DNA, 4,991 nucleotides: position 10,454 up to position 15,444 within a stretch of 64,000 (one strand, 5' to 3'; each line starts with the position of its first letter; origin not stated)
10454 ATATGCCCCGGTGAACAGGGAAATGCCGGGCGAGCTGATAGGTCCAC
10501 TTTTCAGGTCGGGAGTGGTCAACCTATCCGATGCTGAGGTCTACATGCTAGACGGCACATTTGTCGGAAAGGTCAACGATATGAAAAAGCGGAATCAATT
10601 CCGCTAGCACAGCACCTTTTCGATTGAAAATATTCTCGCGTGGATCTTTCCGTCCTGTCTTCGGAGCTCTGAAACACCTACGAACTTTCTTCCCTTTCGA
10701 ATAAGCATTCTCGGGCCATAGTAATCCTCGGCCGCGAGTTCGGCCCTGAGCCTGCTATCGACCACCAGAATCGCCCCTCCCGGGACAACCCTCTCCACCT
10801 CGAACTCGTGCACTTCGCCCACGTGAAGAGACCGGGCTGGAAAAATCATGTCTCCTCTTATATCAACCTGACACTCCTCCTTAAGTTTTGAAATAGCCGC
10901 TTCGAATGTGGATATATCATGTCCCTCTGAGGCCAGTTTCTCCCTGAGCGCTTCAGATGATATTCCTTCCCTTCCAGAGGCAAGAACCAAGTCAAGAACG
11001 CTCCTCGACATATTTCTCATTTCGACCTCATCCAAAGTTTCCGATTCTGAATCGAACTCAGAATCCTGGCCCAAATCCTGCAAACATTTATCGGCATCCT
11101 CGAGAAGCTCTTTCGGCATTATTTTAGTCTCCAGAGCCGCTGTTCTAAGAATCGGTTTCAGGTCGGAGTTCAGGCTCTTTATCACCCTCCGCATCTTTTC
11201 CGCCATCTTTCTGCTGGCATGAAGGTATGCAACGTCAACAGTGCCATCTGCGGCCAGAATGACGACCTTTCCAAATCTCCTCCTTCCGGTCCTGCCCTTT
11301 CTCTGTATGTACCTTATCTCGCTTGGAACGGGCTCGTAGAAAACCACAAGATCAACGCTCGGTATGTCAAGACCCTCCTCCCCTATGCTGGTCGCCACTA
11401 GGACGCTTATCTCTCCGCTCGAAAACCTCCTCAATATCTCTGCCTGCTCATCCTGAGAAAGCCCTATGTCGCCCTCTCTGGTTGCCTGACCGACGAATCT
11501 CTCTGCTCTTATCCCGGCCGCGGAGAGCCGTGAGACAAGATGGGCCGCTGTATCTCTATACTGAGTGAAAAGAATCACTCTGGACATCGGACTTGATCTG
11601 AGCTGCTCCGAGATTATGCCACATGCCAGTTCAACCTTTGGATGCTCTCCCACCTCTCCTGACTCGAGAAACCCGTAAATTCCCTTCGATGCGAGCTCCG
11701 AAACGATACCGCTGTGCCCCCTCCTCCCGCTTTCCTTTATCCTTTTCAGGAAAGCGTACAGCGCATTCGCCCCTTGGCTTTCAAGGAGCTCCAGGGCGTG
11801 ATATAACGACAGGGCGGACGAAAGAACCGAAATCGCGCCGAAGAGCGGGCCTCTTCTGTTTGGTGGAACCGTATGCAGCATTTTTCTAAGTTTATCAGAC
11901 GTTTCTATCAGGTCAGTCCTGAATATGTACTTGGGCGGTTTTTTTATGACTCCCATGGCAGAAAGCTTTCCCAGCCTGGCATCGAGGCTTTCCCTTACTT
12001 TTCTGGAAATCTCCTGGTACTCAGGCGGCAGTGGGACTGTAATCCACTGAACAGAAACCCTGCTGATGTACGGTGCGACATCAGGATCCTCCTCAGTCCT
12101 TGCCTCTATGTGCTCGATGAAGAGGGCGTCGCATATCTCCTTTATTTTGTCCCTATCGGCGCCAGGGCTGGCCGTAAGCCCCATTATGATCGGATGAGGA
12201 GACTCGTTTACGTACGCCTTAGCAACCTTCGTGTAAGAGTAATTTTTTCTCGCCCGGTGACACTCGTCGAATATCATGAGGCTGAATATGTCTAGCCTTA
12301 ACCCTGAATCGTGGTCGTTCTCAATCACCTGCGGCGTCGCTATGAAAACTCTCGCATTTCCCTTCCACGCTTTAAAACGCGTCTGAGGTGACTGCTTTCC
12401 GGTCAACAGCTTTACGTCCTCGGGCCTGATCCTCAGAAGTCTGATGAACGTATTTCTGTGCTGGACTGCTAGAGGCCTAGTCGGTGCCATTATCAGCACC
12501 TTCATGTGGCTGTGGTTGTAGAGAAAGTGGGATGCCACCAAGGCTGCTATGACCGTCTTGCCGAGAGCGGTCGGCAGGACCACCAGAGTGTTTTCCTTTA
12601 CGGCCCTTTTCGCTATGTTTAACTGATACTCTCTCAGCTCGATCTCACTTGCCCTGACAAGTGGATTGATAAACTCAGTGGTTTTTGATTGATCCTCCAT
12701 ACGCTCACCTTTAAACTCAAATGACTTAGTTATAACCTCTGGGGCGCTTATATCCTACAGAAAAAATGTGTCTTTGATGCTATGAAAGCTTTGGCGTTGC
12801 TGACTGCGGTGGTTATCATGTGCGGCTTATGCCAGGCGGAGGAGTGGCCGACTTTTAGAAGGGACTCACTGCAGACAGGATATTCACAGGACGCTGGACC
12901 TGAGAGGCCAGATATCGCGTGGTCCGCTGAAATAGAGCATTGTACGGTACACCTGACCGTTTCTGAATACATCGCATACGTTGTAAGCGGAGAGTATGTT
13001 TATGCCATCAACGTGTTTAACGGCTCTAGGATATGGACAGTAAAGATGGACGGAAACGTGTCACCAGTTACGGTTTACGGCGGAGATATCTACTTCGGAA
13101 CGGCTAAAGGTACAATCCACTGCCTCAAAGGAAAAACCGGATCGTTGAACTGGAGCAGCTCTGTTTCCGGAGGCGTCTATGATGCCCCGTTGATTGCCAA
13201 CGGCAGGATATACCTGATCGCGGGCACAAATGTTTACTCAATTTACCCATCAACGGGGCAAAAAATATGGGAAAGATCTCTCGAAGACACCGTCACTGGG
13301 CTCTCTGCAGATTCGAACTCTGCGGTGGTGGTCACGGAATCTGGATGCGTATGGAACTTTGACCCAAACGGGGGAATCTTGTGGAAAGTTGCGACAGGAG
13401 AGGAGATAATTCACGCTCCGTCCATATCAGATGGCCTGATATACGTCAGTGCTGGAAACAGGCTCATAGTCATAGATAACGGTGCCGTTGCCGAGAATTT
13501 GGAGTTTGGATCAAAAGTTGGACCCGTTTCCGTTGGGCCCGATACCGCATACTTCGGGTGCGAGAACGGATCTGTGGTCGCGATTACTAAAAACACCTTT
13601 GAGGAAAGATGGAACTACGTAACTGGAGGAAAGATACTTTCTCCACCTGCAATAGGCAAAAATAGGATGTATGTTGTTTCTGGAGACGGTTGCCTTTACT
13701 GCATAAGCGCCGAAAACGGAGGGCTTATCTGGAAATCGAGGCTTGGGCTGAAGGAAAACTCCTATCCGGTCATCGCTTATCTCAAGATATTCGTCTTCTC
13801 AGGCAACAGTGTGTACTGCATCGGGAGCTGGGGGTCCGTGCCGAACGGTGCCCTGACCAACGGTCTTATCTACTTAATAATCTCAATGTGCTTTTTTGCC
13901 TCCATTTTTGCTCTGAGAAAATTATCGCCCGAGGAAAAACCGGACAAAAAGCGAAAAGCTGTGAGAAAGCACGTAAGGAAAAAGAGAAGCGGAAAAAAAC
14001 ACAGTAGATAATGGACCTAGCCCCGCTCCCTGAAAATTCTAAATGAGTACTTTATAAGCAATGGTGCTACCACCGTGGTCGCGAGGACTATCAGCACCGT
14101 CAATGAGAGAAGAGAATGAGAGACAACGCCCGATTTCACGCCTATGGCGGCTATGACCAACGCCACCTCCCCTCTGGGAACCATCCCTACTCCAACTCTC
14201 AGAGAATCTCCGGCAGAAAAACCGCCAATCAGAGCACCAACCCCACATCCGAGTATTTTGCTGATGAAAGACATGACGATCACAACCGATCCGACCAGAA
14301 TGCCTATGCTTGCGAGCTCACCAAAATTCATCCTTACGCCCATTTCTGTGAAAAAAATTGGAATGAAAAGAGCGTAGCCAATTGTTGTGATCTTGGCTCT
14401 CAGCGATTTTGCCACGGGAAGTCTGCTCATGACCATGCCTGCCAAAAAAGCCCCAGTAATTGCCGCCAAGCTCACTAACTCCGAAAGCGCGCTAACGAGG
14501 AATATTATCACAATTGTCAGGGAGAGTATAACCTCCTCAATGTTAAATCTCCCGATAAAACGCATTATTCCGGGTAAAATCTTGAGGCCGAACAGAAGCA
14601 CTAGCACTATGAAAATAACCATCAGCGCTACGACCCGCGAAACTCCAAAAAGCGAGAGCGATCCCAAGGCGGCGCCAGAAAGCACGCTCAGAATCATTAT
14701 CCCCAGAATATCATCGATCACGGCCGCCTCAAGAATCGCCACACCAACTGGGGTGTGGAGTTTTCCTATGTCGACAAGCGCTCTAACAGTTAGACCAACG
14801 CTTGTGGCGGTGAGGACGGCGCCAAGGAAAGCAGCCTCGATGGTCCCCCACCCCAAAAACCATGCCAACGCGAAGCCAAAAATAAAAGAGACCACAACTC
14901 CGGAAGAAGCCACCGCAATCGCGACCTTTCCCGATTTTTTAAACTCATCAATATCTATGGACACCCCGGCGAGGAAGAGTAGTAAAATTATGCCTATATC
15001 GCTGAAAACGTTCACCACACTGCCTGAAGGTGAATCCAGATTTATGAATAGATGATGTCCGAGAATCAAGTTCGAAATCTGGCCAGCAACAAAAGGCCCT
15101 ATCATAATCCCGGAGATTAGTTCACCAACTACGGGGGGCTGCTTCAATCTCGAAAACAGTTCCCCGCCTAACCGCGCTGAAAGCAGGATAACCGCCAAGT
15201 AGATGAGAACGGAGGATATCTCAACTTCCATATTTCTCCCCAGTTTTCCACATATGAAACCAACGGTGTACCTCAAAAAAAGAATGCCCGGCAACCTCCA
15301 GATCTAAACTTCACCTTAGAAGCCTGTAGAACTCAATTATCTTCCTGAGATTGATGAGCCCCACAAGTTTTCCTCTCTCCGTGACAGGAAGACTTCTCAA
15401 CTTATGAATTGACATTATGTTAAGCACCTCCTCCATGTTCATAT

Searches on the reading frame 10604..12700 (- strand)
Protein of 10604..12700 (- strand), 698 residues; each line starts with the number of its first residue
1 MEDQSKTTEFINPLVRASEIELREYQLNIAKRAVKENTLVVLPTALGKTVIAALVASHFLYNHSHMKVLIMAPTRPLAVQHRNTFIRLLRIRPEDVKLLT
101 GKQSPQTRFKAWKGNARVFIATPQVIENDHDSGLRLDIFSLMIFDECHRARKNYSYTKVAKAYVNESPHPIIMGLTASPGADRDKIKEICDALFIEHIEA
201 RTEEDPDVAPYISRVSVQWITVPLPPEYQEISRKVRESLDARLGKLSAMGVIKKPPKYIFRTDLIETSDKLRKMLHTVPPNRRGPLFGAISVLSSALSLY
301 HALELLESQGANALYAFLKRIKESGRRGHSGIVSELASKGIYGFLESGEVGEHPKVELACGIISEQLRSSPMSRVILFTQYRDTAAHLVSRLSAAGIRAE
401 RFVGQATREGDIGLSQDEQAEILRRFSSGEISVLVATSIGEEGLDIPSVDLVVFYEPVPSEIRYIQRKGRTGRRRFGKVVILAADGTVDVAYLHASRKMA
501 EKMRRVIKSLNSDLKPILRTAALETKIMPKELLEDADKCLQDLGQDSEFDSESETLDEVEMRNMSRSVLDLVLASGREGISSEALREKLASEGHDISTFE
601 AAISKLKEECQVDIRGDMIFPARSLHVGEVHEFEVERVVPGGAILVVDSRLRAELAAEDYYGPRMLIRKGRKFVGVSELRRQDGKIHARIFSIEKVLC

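Call 26: search_protein_families(library=pfam, proteins=[window:10604-12700:-], max_evalue=0.00001)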
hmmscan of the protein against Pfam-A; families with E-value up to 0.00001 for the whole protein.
window:10604-12700:- (698 aa): 4 families
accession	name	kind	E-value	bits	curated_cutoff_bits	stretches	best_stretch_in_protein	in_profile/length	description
PF00271.37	Helicase_C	-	2.1e-24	86.3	23.5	1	364-474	7-109/110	Helicase conserved C-terminal domain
PF00270.35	DEAD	-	1.7e-20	73.8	26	1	24-181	2-162/167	DEAD/DEAH box helicase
PF04851.21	ResIII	-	4.4e-20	72.7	22.5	1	20-179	2-162/164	Type III restriction enzyme, res subunit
PF21210.2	RNA_helicase_helical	-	5.8e-11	42.9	27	1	236-331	1-92/108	Putative ATP-dependent RNA helicase, helical bundle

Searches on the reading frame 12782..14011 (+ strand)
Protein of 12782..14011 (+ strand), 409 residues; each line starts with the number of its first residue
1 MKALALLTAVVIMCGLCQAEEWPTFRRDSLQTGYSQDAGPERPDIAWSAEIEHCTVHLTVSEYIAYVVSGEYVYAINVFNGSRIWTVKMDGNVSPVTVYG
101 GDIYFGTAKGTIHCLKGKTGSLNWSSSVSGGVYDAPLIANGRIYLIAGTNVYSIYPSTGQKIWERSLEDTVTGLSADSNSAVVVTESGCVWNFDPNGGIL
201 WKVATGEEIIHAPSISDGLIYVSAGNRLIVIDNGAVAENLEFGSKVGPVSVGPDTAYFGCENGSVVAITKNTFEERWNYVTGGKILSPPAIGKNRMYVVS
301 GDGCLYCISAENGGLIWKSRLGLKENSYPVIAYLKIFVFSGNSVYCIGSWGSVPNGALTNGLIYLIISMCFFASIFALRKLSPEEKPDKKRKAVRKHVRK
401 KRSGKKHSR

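Call 26: search_protein_families(library=pfam, proteins=[window:12782-14011:+], max_evalue=0.00001)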
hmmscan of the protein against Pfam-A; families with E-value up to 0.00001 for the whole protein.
window:12782-14011:+ (409 aa): 3 families
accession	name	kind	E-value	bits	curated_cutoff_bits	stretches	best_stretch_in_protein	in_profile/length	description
PF13360.13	PQQ_2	-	1e-32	114.1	27.6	3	71-151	3-84/233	Outer membrane protein assembly factor BamB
PF13570.13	Beta-prop_ACSF4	-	3.9e-30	105.8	133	2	62-224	62-233/329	Beta-alanine-activating enzyme, beta-propeller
PF01011.28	PQQ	-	5e-06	25.9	26.7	0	135-171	52-89/595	Glucose/ethanol/alcohol dehydrogenase, beta-propeller domain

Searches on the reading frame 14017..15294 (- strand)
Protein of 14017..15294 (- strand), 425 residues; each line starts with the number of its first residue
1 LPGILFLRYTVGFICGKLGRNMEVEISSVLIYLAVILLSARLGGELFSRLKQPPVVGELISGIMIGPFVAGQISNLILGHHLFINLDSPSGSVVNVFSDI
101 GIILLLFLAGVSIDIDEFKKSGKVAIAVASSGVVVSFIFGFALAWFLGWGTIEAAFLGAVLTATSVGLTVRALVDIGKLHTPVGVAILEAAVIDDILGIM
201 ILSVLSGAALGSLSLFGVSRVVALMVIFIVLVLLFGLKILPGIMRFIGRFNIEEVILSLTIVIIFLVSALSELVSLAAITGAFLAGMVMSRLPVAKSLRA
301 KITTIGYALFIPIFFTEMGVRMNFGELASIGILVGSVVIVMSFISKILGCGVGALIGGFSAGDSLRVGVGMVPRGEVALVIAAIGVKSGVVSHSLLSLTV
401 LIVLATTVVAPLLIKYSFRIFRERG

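Call 26: search_protein_families(library=pfam, proteins=[window:14017-15294:-], max_evalue=0.00001)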
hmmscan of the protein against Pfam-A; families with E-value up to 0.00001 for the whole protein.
window:14017-15294:- (425 aa): 1 family
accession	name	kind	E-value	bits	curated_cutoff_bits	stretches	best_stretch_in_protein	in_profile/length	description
PF00999.27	Na_H_Exchanger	-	1e-63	215.9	26.2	1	37-415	4-370/375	Sodium/hydrogen exchanger, transmembrane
